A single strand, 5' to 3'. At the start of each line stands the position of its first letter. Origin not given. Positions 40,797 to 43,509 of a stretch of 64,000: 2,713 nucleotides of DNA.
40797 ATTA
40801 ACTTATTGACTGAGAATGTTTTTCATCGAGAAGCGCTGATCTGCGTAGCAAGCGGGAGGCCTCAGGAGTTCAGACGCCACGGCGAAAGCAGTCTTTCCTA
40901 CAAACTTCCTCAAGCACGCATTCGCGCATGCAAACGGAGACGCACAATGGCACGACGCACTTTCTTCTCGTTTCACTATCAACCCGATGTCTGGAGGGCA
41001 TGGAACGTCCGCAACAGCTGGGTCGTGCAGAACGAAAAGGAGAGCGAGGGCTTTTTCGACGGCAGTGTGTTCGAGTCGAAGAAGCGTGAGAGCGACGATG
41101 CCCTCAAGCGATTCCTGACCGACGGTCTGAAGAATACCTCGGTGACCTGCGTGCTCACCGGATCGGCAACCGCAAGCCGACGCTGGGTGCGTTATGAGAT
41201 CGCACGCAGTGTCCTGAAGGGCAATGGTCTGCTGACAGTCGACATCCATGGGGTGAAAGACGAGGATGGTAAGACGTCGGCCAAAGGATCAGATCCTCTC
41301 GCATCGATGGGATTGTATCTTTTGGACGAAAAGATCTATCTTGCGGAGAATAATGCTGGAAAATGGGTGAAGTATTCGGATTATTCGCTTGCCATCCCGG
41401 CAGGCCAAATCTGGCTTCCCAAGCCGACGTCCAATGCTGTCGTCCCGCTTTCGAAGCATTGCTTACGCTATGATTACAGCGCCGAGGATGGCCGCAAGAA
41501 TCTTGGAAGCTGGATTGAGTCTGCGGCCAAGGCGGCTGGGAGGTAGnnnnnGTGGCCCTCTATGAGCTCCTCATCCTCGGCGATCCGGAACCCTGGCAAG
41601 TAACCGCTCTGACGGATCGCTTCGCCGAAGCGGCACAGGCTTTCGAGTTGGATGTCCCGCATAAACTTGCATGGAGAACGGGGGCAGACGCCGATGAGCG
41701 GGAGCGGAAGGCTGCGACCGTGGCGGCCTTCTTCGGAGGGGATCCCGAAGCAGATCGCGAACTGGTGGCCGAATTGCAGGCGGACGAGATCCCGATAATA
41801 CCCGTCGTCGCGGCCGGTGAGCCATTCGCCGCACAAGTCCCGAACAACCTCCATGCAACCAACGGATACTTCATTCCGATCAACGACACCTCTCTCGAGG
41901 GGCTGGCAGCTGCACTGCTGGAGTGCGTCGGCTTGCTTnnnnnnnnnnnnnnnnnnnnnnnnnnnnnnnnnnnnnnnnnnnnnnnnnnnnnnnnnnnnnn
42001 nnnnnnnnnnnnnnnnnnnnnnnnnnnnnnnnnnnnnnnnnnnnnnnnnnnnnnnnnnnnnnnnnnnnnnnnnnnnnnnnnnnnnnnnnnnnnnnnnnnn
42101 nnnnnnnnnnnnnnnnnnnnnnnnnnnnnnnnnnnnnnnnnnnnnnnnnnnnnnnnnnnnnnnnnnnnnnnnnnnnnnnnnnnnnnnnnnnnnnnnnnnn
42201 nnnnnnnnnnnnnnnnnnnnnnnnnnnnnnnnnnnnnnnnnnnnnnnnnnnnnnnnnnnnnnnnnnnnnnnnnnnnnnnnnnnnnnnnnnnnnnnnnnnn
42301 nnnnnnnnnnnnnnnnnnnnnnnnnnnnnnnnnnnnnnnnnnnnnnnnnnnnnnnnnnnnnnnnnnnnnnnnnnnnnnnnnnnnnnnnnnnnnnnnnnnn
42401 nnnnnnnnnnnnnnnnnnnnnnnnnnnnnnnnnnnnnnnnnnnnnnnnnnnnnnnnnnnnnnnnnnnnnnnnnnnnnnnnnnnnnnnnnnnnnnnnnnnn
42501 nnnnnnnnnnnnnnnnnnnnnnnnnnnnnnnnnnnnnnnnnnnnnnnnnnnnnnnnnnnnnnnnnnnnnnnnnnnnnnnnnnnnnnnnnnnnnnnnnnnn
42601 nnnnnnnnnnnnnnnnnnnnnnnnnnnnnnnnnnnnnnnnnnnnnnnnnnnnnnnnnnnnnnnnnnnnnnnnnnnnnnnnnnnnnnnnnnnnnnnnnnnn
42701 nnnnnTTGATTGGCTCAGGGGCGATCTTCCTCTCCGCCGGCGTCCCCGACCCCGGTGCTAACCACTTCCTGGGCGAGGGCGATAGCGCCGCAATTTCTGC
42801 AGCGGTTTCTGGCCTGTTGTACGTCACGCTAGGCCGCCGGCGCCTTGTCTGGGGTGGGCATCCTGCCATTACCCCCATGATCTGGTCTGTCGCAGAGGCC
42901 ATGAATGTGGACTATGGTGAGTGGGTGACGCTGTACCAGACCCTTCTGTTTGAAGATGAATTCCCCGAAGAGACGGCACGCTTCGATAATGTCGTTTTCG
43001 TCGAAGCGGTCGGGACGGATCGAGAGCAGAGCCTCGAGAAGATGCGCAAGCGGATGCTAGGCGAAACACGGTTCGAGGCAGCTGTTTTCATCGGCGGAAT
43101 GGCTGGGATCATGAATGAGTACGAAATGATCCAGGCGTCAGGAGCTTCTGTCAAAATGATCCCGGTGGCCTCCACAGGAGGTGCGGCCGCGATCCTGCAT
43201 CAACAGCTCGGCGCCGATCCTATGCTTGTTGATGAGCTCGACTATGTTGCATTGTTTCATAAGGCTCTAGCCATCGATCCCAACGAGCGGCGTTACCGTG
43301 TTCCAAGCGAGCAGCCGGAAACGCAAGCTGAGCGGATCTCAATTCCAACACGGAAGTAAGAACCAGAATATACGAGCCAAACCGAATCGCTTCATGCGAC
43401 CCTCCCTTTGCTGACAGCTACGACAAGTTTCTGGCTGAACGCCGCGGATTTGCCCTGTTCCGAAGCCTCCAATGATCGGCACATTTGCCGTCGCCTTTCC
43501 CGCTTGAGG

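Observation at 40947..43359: TIR - TIR - standalone SLOG operon: Thoeris-like system with no SIR2, Macro or caspase effector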

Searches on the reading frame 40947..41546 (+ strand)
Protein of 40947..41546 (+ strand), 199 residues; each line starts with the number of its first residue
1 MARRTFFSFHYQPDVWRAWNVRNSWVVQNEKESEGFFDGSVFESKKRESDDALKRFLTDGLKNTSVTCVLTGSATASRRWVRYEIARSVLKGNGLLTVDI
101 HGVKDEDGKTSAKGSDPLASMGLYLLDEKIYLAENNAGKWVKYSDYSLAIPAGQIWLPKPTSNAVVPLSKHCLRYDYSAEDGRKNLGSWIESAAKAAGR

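Call 3: search_protein_families(library=pfam, proteins=[window:40947-41546:+], max_evalue=0.01)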
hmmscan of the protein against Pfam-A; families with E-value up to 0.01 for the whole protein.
window:40947-41546:+ (199 aa): 1 family
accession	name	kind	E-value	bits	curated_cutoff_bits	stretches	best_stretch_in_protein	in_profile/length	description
PF08937.16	ThsB_TIR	-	8.8e-25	87.5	21.2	1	6-104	1-99/100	Thoeris protein ThsB, TIR-like domain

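Call 4: search_protein_families(library=padloc, proteins=[window:40947-41546:+], max_evalue=0.01)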
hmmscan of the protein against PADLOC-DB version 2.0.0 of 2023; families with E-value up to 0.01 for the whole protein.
window:40947-41546:+ (199 aa): 6 families
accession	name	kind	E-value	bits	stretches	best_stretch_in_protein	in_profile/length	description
PDLC00431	ThsB1|ThsB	-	1e-60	202.8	1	1-199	1-162/162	TIR-like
PDLC04688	PDC-M50B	-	6.1e-56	187.1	1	1-196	1-158/162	-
PDLC00433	ThsB1|ThsB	-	6.2e-34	115.4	1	1-123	1-119/164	TIR-like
PDLC00429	ThsB1|ThsB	-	3.6e-05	21.9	1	5-107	7-109/167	TIR-like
PDLC00438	ThsB1|ThsB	-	0.00033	18.7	1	1-74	1-69/206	TIR-like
PDLC00418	ThsB1|ThsB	-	0.0014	16.5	1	45-107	45-107/155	TIR-like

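Call 6: search_protein_families(library=ncbifam, proteins=[window:40947-41546:+], max_evalue=0.01)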
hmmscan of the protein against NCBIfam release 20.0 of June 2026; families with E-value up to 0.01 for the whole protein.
window:40947-41546:+ (199 aa): 0 families

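Call 51: search_solved_structures(query=window:40947-41546:+, max_evalue=0.1, show_alignments=2)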
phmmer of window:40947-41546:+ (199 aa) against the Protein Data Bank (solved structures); distinct sequences matched with E-value up to 0.1: 3.
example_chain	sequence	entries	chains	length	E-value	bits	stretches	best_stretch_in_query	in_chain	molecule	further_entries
9b7d_A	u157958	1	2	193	6.2e-40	140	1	1-190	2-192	Putative cyclic ADP-D-ribose synthase ThsB1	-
6lhy_A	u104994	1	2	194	6.4e-40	140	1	1-190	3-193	DUF1863 domain-containing protein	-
8wcf_A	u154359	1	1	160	8.2e-15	58.1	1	1-119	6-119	Molecular chaperone Tir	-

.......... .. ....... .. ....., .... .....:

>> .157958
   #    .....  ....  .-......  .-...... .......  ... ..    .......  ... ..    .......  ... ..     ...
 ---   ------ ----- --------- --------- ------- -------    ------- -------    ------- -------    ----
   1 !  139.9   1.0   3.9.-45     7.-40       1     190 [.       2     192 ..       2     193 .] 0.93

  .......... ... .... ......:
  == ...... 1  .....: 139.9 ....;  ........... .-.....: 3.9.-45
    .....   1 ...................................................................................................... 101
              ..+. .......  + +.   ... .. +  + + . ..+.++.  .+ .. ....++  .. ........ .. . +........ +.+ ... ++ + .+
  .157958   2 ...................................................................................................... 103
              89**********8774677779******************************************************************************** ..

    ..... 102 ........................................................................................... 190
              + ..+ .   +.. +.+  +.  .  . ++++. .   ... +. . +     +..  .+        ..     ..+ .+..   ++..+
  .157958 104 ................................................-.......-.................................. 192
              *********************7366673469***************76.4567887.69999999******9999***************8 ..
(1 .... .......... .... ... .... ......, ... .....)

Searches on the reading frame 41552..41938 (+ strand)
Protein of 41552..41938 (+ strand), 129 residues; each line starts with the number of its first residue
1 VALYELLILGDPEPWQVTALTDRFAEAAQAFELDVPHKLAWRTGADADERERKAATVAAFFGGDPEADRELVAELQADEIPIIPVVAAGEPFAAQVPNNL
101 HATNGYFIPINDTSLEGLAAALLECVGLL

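Call 85: search_protein_families(library=pfam, proteins=[window:41552-41938:+], max_evalue=10)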
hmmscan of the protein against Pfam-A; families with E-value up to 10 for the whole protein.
window:41552-41938:+ (129 aa): 1 family
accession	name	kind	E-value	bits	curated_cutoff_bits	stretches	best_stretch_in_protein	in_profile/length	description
PF20573.4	DUF6782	-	0.15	11.7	27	1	2-34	137-169/241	Putative metallopeptidase family (DUF6782)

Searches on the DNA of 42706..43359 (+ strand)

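Call 75: search_dna_similar(query=L095:700-7400:+, collection=ecoli_genomes, mode=near, max_rows=10)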
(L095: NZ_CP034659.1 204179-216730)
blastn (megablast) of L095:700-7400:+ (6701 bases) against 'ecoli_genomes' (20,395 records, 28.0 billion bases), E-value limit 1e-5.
Records with a match: 4; places in all: 4; records where one place covers at least 80% of the query: 4.
Genomes with a match: 4 of 5426; with a place that covers at least 80% of the query: 4. Places per genome that has any: lowest 1, median 1, highest 1. On chromosomes: 3 places; on plasmids: 1.
Best place of each record, by identity: >=99% 4.
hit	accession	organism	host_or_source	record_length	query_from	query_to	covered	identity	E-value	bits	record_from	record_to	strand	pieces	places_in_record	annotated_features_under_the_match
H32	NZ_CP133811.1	Escherichia coli strain EC2001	food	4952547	1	6701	100%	100.0%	0e+0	12392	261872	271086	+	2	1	CBASS cGAMP-activated phospholipase | toll/interleukin-1 receptor domain-containing protein (x4) | IS110 family transposase | IS5-like element ISEc35 family transposase | hypothetical protein | and 1 other names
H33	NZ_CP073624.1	Escherichia coli strain AW1.7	meat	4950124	1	6701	100%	100.0%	0e+0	12375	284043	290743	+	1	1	CBASS cGAMP-activated phospholipase | toll/interleukin-1 receptor domain-containing protein (x4) | hypothetical protein | TIR domain-containing protein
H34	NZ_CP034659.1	Escherichia coli strain ATCC 98082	missing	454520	1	6701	100%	100.0%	0e+0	12375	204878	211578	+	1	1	CBASS cGAMP-activated phospholipase | toll/interleukin-1 receptor domain-containing protein (x4) | hypothetical protein | TIR domain-containing protein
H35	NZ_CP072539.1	Escherichia coli O128ac:H12 strain AW1.7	Cattle slaughter plant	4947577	1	6701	100%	100.0%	0e+0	12375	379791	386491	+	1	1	CBASS cGAMP-activated phospholipase | toll/interleukin-1 receptor domain-containing protein (x4) | hypothetical protein | TIR domain-containing protein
